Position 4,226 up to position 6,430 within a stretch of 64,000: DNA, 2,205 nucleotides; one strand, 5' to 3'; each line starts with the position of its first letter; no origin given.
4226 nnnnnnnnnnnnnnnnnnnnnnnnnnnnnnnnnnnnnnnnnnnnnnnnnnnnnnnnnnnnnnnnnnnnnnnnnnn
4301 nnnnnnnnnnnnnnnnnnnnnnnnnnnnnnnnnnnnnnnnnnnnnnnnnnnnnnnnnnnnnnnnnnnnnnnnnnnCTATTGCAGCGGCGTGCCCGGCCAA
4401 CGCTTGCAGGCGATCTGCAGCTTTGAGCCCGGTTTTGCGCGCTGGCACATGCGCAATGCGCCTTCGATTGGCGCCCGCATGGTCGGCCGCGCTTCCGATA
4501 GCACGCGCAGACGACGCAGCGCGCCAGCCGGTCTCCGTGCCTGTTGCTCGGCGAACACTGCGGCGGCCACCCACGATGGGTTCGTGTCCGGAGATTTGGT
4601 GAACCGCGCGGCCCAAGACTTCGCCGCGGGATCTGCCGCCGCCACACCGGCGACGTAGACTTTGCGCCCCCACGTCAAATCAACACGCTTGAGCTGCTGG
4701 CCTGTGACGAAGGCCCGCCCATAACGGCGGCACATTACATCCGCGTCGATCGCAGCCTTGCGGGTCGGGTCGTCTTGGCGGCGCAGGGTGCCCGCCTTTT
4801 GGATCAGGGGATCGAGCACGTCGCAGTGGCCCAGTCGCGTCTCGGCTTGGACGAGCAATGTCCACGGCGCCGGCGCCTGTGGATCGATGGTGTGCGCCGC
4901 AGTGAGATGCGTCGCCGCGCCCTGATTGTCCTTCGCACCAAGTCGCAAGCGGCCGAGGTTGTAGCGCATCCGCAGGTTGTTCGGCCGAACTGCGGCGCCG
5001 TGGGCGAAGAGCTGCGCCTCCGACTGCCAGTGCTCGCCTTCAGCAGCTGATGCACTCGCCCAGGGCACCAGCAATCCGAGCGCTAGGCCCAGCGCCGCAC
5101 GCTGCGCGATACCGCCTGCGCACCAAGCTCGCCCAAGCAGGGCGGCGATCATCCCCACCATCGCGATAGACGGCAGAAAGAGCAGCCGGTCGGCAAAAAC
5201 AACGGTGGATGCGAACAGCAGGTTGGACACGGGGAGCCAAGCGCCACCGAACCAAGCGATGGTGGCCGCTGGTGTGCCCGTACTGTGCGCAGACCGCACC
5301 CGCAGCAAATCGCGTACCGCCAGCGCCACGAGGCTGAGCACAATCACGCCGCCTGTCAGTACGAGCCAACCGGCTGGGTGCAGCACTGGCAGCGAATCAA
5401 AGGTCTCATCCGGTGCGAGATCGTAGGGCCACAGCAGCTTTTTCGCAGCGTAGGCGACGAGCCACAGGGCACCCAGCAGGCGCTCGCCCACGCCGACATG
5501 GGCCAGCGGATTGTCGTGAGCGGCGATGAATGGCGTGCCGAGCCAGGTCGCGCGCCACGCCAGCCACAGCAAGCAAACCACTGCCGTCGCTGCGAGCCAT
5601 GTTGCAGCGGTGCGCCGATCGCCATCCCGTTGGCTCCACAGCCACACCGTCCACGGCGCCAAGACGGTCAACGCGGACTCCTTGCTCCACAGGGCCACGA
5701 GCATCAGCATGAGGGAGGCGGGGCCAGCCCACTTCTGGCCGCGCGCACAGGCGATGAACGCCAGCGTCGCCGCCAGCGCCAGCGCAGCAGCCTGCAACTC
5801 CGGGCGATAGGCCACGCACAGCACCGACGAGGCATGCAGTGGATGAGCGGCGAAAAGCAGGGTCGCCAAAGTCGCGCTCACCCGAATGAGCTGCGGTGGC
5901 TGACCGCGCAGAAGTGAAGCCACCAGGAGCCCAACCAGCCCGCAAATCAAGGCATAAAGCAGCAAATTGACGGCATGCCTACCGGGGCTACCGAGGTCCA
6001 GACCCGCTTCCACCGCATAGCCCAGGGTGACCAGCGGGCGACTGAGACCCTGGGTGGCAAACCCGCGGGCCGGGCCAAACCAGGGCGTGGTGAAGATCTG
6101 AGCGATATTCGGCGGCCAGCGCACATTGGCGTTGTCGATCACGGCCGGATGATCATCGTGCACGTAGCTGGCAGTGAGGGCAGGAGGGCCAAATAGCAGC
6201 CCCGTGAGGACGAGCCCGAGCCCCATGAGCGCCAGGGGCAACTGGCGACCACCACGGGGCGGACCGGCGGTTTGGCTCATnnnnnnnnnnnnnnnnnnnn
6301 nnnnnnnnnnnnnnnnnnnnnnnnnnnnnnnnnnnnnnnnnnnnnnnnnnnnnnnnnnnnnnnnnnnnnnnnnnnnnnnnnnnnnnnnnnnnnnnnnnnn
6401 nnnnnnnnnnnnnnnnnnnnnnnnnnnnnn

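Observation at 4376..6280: rodA is translationally coupled (ATGA overlap) to a TMTC/PMT-like TPR membrane protein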

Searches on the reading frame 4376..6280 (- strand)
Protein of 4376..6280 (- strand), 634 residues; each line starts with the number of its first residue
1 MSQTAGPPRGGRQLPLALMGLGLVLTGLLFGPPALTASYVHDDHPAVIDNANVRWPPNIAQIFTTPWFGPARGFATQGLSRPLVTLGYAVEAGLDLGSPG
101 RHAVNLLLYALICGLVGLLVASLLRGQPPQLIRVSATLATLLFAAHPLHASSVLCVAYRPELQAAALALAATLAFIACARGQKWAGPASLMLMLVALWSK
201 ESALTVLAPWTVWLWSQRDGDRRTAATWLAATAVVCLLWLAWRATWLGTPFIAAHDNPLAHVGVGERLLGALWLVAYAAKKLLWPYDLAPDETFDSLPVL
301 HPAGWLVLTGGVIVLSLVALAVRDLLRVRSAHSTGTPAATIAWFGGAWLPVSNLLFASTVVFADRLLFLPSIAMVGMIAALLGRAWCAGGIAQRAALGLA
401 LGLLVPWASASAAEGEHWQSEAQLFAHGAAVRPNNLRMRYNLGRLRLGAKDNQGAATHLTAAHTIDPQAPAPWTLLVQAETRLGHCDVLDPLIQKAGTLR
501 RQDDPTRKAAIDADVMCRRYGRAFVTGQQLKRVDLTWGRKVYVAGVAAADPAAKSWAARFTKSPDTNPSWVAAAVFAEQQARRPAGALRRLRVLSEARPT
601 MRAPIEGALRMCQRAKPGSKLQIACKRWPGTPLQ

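Call 6: search_protein_families(library=pfam, proteins=[window:4376-6280:-], max_evalue=0.01)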
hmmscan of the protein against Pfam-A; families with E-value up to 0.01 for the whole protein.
window:4376-6280:- (634 aa): 1 family
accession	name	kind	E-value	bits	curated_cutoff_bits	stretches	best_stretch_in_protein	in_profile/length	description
PF08409.16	TMTC_DUF1736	-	0.00045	20.6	27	1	250-300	5-56/75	Protein O-mannosyl-transferase TMTC, DUF1736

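Call 7: search_protein_families(library=ncbifam, proteins=[window:4376-6280:-], max_evalue=0.01)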
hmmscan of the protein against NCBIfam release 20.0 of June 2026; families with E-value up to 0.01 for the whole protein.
window:4376-6280:- (634 aa): 0 families

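Call 8: find_homologous_proteins(query=window:4379-6280:-, max_evalue=0.001)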
Query window:4379-6280:- (634 aa): 58 proteins with E <= 0.001 among 8000 candidates.
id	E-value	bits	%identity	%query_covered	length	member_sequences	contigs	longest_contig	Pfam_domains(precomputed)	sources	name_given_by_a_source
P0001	0.0e+0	1411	100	100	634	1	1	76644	-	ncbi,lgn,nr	ncbi:MAG: hypothetical protein KC502_00920 [Myxococcales bacterium]|nr:hypothetical protein [Myxococ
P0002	1.7e-236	805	61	96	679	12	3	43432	-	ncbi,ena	-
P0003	2.9e-224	765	59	95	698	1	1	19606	-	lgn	-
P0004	2.1e-174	600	52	97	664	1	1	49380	-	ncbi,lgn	-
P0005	4.3e-86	308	37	97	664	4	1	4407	-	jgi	jgi:hypothetical protein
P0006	3.0e-80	289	37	82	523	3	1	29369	-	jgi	-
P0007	4.3e-79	285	38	94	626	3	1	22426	PF14559.13,PF13371.13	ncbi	ncbi:MAG: hypothetical protein RIT45_2347 [Pseudomonadota bacterium]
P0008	4.0e-74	269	40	75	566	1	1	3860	PF14559.13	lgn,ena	-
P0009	9.9e-73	264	36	57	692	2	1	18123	-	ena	-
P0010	1.4e-68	250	42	74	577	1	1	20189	PF14559.13,PF13432.13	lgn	-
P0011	7.8e-66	241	37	89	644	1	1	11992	-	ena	-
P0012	1.3e-62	231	36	89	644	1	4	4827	-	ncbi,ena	-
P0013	8.6e-62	228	37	76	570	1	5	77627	PF14559.13,PF13432.13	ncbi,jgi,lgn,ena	-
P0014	9.7e-62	228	39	72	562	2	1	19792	-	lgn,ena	-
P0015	1.7e-61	227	41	43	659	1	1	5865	-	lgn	-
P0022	6.5e-53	199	33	90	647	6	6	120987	-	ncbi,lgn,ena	-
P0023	1.3e-52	197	34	89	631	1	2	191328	-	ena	-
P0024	1.6e-52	197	29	94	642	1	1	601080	PF13431.13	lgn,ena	-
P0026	4.5e-25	107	29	74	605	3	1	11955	PF13431.13,PF13414.13,PF08409.17,PF13428.13,PF14559.13,PF24575.2,PF13371.13,PF00515.35,PF13424.13,PF13432.13,PF13181.13,PF07719.24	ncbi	ncbi:MAG: tetratricopeptide repeat protein [Terriglobia bacterium]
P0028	2.7e-21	94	35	44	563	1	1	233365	PF13431.13,PF23914.2,PF25060.1,PF13414.13,PF08409.17,PF13428.13,PF14559.13,PF13371.13,PF00515.35,PF13424.13,PF13432.13,PF13181.13,PF07719.24,PF13174.13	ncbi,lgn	-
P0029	2.8e-21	94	28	74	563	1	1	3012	PF13431.13,PF13414.13,PF08409.17,PF13428.13,PF13374.13,PF14559.13,PF13371.13,PF00515.35,PF13424.13,PF13432.13,PF13181.13,PF07719.24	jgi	jgi:tetratricopeptide (TPR) repeat protein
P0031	5.9e-20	90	31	67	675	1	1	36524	PF14559.13,PF08409.17,PF00515.35,PF13424.13,PF13428.13,PF13181.13,PF07719.24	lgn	-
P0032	3.9e-19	87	26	68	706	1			PF25063.1,PF13431.13,PF23914.2,PF13414.13,PF08409.17,PF13176.13,PF13428.13,PF13374.13,PF14559.13,PF24575.2,PF13371.13,PF00515.35,PF13424.13,PF21033.5,PF13432.13,PF13429.13,PF13181.13,PF07719.24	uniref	uniref:dolichyl-phosphate-mannose--protein mannosyltransferase n=1 Tax=Monopterus albus TaxID=43700 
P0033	6.6e-17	80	30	68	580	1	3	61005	PF13431.13,PF23914.2,PF13414.13,PF08409.17,PF13428.13,PF14559.13,PF13371.13,PF00515.35,PF13424.13,PF21033.5,PF13432.13,PF13181.13,PF07719.24,PF13174.13,PF13231.13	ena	-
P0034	5.6e-15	73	25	66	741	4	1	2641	PF25063.1,PF13431.13,PF23914.2,PF13414.13,PF08409.17,PF13176.13,PF13428.13,PF13374.13,PF14559.13,PF24575.2,PF13371.13,PF00515.35,PF13424.13,PF21033.5,PF13432.13,PF13181.13,PF07719.24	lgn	-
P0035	6.0e-15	73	26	68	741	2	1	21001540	PF13431.13,PF23914.2,PF13414.13,PF08409.17,PF13176.13,PF13428.13,PF13374.13,PF14559.13,PF24575.2,PF00515.35,PF13424.13,PF13432.13,PF13181.13,PF07719.24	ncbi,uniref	ncbi:protein O-mannosyl-transferase TMTC4 [Clinocottus analis]|uniref:protein O-mannosyl-transferase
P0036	9.0e-15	72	71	4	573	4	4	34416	PF14559.13,PF13414.13,PF13424.13,PF13432.13,PF13428.13,PF07719.24,PF13174.13,PF13231.13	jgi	jgi:Flp pilus assembly protein TadD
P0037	9.4e-15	72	26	68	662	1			PF14559.13,PF13431.13,PF13414.13,PF08409.17,PF00515.35,PF13424.13,PF13432.13,PF13428.13,PF13181.13,PF07719.24,PF13374.13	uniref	uniref:dolichyl-phosphate-mannose--protein mannosyltransferase n=1 Tax=Cyclopterus lumpus TaxID=8103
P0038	1.1e-14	72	26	68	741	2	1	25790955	PF25063.1,PF13431.13,PF23914.2,PF13414.13,PF08409.17,PF13176.13,PF13428.13,PF13374.13,PF14559.13,PF24575.2,PF00515.35,PF13424.13,PF13432.13,PF13181.13,PF07719.24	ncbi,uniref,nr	ncbi:protein O-mannosyl-transferase TMTC4 [Cyclopterus lumpus]|uniref:dolichyl-phosphate-mannose--pr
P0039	2.6e-14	71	25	68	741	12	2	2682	PF25063.1,PF13431.13,PF23914.2,PF13414.13,PF08409.17,PF13176.13,PF13428.13,PF13374.13,PF14559.13,PF24575.2,PF13371.13,PF00515.35,PF13424.13,PF13432.13,PF13429.13,PF13181.13,PF07719.24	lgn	-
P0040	4.0e-14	70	24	68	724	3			PF25063.1,PF13431.13,PF23914.2,PF13414.13,PF08409.17,PF13176.13,PF13428.13,PF13374.13,PF14559.13,PF24575.2,PF13371.13,PF00515.35,PF13424.13,PF13432.13,PF13429.13,PF13181.13,PF07719.24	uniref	uniref:dolichyl-phosphate-mannose--protein mannosyltransferase n=1 Tax=Sparus aurata TaxID=8175 RepI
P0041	2.2e-13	68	24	70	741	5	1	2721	PF25063.1,PF13431.13,PF23914.2,PF13414.13,PF08409.17,PF13176.13,PF13428.13,PF13374.13,PF14559.13,PF24575.2,PF13371.13,PF00515.35,PF13424.13,PF21033.5,PF13432.13,PF13429.13,PF13181.13,PF07719.24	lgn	-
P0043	1.6e-12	65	28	74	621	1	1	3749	PF13431.13,PF23914.2,PF13414.13,PF08409.17,PF13176.13,PF13428.13,PF13374.13,PF14559.13,PF13371.13,PF00515.35,PF12895.14,PF13424.13,PF13432.13,PF13181.13,PF07719.24,PF13174.13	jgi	jgi:tetratricopeptide (TPR) repeat protein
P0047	3.6e-10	57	25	83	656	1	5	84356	PF13431.13,PF23914.2,PF13414.13,PF13428.13,PF14559.13,PF00515.35,PF13424.13,PF21033.5,PF13432.13,PF06552.19,PF13181.13,PF07719.24,PF13231.13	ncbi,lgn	-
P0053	6.2e-7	47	24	57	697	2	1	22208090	PF13431.13,PF13414.13,PF08409.17,PF13176.13,PF13428.13,PF13374.13,PF14559.13,PF13371.13,PF00515.35,PF13424.13,PF13432.13,PF13181.13,PF07719.24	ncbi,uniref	ncbi:protein O-mannosyl-transferase TMTC4 isoform X2 [Antennarius striatus]|uniref:protein O-mannosy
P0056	1.0e-5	43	25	59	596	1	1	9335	PF13431.13,PF13414.13,PF13176.13,PF13428.13,PF13374.13,PF14559.13,PF00515.35,PF12895.14,PF13424.13,PF21033.5,PF13432.13,PF13181.13,PF07719.24,PF13174.13,PF13231.13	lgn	-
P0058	6.0e-4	37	26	30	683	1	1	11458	PF14559.13,PF13432.13,PF07719.24,PF13231.13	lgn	-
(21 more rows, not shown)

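Call 10: find_encoding_contigs(protein=P0002, flank=6000, max_places=2)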
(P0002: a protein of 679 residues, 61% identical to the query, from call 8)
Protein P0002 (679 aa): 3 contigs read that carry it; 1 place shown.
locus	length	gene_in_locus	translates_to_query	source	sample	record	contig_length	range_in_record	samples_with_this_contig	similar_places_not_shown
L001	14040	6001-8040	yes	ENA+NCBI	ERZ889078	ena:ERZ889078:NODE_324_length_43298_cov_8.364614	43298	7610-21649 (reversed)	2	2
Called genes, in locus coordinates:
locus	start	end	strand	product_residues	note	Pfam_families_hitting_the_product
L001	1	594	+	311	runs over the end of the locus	PF04085:MreC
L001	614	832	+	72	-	-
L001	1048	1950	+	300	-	-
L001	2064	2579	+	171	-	-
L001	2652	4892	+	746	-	PF03717:PBP_dimer, PF00905:Transpeptidase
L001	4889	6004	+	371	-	PF01098:FTSW_RODA_SPOVE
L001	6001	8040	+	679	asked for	-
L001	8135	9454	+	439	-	PF19276:HD_assoc_2 (faint)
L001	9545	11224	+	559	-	PF26550:Tricorn_2nd (faint), PF26549:Tricorn_N, PF07676:PD40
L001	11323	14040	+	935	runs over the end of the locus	PF00069:Pkinase, PF07714:PK_Tyr_Ser-Thr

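Call 11: find_encoding_contigs(protein=P0004, flank=6000, max_places=2)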
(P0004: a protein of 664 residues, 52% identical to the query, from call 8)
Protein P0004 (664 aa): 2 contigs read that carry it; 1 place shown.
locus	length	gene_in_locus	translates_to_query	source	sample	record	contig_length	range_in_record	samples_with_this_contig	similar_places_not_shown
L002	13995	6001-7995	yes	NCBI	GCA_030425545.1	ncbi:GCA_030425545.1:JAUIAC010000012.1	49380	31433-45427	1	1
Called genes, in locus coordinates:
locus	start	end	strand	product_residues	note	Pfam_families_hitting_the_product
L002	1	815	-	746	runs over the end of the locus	PF00526:Dicty_CTDC (faint), PF00059:Lectin_C, PF01410:COLFI (weak)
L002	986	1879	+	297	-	-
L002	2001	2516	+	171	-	-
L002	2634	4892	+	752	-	PF03717:PBP_dimer, PF00905:Transpeptidase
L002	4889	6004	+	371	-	PF01098:FTSW_RODA_SPOVE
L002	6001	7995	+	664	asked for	-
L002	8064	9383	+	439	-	PF01966:HD (faint), PF19276:HD_assoc_2 (weak)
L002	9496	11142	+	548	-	PF26550:Tricorn_2nd (faint), PF26549:Tricorn_N, PF07676:PD40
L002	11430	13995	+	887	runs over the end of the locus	PF00069:Pkinase, PF07714:PK_Tyr_Ser-Thr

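Call 12: find_encoding_contigs(protein=P0007, flank=6000, max_places=2)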
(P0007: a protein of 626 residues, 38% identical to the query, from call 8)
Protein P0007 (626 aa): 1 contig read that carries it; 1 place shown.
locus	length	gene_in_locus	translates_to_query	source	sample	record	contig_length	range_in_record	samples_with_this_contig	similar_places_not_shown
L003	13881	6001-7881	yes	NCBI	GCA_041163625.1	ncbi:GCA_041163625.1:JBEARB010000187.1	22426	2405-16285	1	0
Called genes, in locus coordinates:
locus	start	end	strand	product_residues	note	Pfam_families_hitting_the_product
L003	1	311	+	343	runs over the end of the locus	PF00180:Iso_dh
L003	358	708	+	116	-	PF12797:Fer4_2 (faint), PF12837:Fer4_6 (faint), PF13237:Fer4_10 (faint), PF14697:Fer4_21 (faint), PF12838:Fer4_7, PF13187:Fer4_9 (weak), PF13484:Fer4_16 (faint), PF00037:Fer4 (weak)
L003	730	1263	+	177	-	-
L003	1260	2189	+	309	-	PF04085:MreC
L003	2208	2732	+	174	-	-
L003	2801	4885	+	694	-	PF03717:PBP_dimer, PF00905:Transpeptidase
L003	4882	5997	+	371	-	PF01098:FTSW_RODA_SPOVE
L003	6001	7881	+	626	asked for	PF14559:TPR_19 (faint), PF13371:TPR_9 (weak)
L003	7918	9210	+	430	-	PF01966:HD (weak), PF19276:HD_assoc_2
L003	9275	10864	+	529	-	PF00930:DPPIV_N (faint), PF26550:Tricorn_2nd (weak), PF26549:Tricorn_N, PF07676:PD40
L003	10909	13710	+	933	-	PF00069:Pkinase, PF07714:PK_Tyr_Ser-Thr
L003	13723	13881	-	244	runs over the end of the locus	PF00149:Metallophos, PF12850:Metallophos_2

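Call 13: find_encoding_contigs(protein=P0024, flank=6000, max_places=2)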
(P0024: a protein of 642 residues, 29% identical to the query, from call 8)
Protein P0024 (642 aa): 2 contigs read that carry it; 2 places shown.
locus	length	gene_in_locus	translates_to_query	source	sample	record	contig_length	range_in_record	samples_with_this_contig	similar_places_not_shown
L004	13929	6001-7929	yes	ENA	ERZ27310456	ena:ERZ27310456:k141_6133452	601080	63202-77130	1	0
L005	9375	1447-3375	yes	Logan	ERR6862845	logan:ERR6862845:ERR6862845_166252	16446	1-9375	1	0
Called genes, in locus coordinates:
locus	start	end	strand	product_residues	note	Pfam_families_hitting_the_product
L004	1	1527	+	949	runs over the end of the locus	PF14312:FG-GAP_2, PF07603:Lcl_C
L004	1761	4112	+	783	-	PF03717:PBP_dimer, PF00905:Transpeptidase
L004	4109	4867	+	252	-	PF01925:TauE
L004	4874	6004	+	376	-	PF01098:FTSW_RODA_SPOVE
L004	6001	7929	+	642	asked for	PF13431:TPR_17 (faint)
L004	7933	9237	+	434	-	PF19276:HD_assoc_2 (weak)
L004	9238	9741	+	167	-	PF02870:Methyltransf_1N, PF01035:DNA_binding_1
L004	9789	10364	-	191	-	-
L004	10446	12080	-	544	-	-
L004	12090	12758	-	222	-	PF04612:T2SSM (weak)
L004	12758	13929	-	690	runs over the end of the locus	PF11104:PilM_2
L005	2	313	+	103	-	?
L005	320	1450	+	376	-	PF01098:FTSW_RODA_SPOVE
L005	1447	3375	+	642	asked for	PF13431:TPR_17 (faint)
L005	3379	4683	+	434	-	PF19276:HD_assoc_2 (weak)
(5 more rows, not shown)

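Call 14: find_encoding_contigs(protein=P0013, flank=6000, max_places=2)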
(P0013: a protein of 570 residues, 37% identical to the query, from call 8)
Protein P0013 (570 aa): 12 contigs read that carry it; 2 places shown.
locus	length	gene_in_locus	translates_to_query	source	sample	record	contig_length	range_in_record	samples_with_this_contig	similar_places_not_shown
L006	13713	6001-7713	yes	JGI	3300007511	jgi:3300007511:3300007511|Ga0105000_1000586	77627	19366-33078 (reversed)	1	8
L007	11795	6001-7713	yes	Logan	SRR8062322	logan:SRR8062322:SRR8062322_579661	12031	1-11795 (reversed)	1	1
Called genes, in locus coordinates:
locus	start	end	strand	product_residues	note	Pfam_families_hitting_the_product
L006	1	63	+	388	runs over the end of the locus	PF00152:tRNA-synt_2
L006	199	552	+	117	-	PF12797:Fer4_2 (faint), PF12837:Fer4_6 (faint), PF13183:Fer4_8 (faint), PF13237:Fer4_10 (weak), PF14697:Fer4_21 (faint), PF12838:Fer4_7, PF13187:Fer4_9 (weak), PF00037:Fer4 (weak), +1 more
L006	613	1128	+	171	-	-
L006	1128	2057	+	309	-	PF04085:MreC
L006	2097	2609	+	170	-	-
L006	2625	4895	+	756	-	PF03717:PBP_dimer, PF00905:Transpeptidase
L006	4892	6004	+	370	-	PF01098:FTSW_RODA_SPOVE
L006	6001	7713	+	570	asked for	PF13432:TPR_16 (faint), PF14559:TPR_19 (faint)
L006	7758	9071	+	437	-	PF01966:HD (weak)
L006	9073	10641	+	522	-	PF26550:Tricorn_2nd (faint), PF26549:Tricorn_N, PF07676:PD40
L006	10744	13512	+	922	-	PF00069:Pkinase, PF07714:PK_Tyr_Ser-Thr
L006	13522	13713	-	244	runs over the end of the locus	PF00149:Metallophos, PF12850:Metallophos_2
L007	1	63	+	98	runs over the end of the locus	?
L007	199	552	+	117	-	PF12797:Fer4_2 (faint), PF12837:Fer4_6 (faint), PF13183:Fer4_8 (faint), PF13237:Fer4_10 (weak), PF14697:Fer4_21 (faint), PF12838:Fer4_7, PF13187:Fer4_9 (weak), PF00037:Fer4 (weak), +1 more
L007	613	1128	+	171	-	-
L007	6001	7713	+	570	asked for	PF13432:TPR_16 (faint), PF14559:TPR_19 (faint)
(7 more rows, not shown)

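Call 15: find_encoding_contigs(protein=P0022, flank=6000, max_places=2)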
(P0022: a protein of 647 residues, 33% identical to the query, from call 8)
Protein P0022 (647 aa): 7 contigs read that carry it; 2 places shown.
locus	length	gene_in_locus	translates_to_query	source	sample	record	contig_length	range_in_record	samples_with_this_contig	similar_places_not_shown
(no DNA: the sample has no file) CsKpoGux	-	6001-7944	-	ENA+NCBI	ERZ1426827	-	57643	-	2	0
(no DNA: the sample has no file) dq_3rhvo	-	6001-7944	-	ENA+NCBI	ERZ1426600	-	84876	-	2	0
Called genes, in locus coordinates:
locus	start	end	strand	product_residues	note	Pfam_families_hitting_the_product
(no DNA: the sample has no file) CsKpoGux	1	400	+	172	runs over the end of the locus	-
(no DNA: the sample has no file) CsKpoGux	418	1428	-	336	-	-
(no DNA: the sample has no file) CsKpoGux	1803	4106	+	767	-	PF03717:PBP_dimer, PF04423:Rad50_zn_hook (faint), PF00905:Transpeptidase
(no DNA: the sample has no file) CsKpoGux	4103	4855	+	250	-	PF01925:TauE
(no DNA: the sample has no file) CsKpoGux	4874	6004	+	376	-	PF01098:FTSW_RODA_SPOVE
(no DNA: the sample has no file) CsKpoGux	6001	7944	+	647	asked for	-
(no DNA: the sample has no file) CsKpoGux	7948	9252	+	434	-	PF19276:HD_assoc_2 (weak)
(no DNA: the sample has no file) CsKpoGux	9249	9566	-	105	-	-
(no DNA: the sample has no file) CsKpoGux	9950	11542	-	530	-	-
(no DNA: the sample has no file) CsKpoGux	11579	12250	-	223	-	-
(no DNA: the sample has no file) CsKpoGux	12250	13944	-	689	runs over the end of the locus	PF11104:PilM_2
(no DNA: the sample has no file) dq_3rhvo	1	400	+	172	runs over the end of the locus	-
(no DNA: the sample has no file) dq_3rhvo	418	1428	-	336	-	-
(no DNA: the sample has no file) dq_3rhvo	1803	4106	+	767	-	PF03717:PBP_dimer, PF04423:Rad50_zn_hook (faint), PF00905:Transpeptidase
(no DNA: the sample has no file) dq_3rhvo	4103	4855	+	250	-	PF01925:TauE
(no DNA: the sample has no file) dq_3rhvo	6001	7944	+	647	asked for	-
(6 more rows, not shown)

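Call 35: fold_search(model_id=the predicted structure, library=pdb)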
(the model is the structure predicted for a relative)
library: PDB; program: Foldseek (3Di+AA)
matches with E <= 10: 1252; with E <= 0.001: 4
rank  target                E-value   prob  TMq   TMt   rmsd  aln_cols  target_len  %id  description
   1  3fp2_A                3.9e-04  1.00  0.18  0.23  33.3       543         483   13  Crystal structure of Tom71 complexed with Hsp82 C-terminal fragment (released 2009-07-28)
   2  3lca_A                4.0e-04  1.00  0.18  0.23  32.8       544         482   12  Structure of Tom71 complexed with Hsp70 Ssa1 C terminal tail indicating conformational plasticity (released 2010-12-22)
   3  3fp3                  5.9e-04  1.00  0.18  0.22  34.4       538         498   13  Crystal structure of Tom71 (released 2009-07-28)
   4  3fp4_A                9.0e-04  1.00  0.18  0.22  31.8       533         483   11  Crystal structure of Tom71 complexed with Ssa1 C-terminal fragment (released 2009-07-28)
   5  8chy                  1.0e-03  1.00  0.23  0.49  11.3       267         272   14  Crystal structure of an 8-repeat consensus TPR superhelix with Zinc. (released 2024-02-21)
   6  8a3t_F                1.0e-03  1.00  0.22  0.26  24.3       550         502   13  S. cerevisiae APC/C-Cdh1 complex (released 2022-08-31)
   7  6q6g_K                1.3e-03  1.00  0.22  0.26  23.6       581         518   15  Cryo-EM structure of the APC/C-Cdc20-Cdk2-cyclinA2-Cks2 complex, the D1 box class (released 2019-09-11)
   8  7n61_1D               1.3e-03  1.00  0.22  0.22  26.2       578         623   16  structure of C2 projections and MIPs (released 2022-05-18)
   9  5g04_K                1.5e-03  1.00  0.23  0.28  23.0       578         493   11  Structure of the human APC-Cdc20-Hsl1 complex (released 2016-05-25)
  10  9qhc_B                1.7e-03  1.00  0.23  0.46   7.1       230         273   15  Crystal structure of 8-repeat CTPR protein with eliminated coordination sites (released 2025-10-22)
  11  6voa_E                3.1e-03  1.00  0.22  0.32  14.5       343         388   14  Cryo-EM structure of the BBSome-ARL6 complex (released 2020-06-24)
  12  6vbv_4                3.1e-03  1.00  0.22  0.32  14.5       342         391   14  Structure of the bovine BBSome:ARL6:GTP complex (released 2020-01-29)
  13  7n61_1F               3.2e-03  1.00  0.24  0.25  24.2       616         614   17  structure of C2 projections and MIPs (released 2022-05-18)
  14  6q6g_P                3.4e-03  1.00  0.23  0.29  23.1       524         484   12  Cryo-EM structure of the APC/C-Cdc20-Cdk2-cyclinA2-Cks2 complex, the D1 box class (released 2019-09-11)
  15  9qhc_A                3.9e-03  1.00  0.24  0.49  13.7       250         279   16  Crystal structure of 8-repeat CTPR protein with eliminated coordination sites (released 2025-10-22)
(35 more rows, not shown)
